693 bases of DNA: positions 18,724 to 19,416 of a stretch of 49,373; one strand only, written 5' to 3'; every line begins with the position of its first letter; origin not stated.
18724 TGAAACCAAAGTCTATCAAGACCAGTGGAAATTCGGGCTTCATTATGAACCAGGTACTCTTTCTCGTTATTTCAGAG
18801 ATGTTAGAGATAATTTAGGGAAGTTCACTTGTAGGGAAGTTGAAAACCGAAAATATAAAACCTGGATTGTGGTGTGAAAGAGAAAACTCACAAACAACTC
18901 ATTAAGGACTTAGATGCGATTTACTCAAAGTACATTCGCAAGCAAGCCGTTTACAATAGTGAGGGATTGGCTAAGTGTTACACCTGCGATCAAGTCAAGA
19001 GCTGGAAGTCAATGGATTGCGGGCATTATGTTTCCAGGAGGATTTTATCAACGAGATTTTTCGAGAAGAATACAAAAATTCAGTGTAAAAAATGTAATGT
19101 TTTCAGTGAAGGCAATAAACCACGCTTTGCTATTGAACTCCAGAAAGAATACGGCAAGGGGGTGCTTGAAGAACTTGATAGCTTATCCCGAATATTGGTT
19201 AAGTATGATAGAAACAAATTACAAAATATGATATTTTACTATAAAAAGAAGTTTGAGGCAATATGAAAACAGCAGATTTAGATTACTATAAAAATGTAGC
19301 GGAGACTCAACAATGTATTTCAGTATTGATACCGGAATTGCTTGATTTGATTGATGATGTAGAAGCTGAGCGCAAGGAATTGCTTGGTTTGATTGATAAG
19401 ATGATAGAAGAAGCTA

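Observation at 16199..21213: Nearly every gene junction between 16.2 and 21.3 kb carries a member of one family of structured repeat units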

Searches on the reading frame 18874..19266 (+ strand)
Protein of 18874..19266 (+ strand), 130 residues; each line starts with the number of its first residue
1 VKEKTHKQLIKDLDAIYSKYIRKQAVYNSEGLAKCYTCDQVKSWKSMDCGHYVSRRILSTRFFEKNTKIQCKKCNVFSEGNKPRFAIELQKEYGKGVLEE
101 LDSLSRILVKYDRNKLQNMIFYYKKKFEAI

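Call 14: search_protein_families(library=pfam, proteins=[window:18874-19266:+], max_evalue=0.01)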
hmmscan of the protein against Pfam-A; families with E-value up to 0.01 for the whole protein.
window:18874-19266:+ (130 aa): 1 family
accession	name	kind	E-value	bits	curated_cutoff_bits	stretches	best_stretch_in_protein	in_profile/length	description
PF05766.18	NinG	-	9.9e-13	48.8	25.4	1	3-128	69-188/193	Bacteriophage Lambda NinG protein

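Call 18: find_related_loci(query=window:18874-19266:+, collection=viral_contigs, flank=10000)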
Query window:18874-19266:+ (130 aa) in viral_contigs; peptide patterns used: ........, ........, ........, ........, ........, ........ (x = any residue, [..] = any of these).
72 stretches matched a pattern; 29 encode a relative of the query (tblastn E <= 1e-3); 29 distinct loci.
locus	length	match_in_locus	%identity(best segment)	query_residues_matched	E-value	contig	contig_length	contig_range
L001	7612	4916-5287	45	1-125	3e-30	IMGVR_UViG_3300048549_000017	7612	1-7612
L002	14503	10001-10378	42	3-130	4e-29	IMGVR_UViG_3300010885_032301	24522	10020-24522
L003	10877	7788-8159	43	2-130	3e-28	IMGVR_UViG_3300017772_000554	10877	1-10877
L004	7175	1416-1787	42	1-125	4e-28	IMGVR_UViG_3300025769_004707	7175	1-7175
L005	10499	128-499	42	1-125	4e-28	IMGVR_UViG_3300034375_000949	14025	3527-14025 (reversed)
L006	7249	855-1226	42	1-125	4e-28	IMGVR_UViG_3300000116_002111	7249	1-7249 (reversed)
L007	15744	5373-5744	42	1-125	4e-28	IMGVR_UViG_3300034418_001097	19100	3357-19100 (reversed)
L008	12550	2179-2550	43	2-130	2e-28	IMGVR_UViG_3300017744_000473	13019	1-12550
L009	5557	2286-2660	44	1-124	2e-27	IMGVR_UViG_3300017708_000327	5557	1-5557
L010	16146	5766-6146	41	1-128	3e-27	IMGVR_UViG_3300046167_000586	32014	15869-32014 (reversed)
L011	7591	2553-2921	42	1-124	1e-26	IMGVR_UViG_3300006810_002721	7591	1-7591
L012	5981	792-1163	42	1-125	1e-26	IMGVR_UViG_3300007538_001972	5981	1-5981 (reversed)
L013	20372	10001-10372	41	1-125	2e-26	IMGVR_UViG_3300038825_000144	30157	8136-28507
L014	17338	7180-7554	42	1-124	3e-26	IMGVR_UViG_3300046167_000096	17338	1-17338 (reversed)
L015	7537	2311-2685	42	1-124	4e-26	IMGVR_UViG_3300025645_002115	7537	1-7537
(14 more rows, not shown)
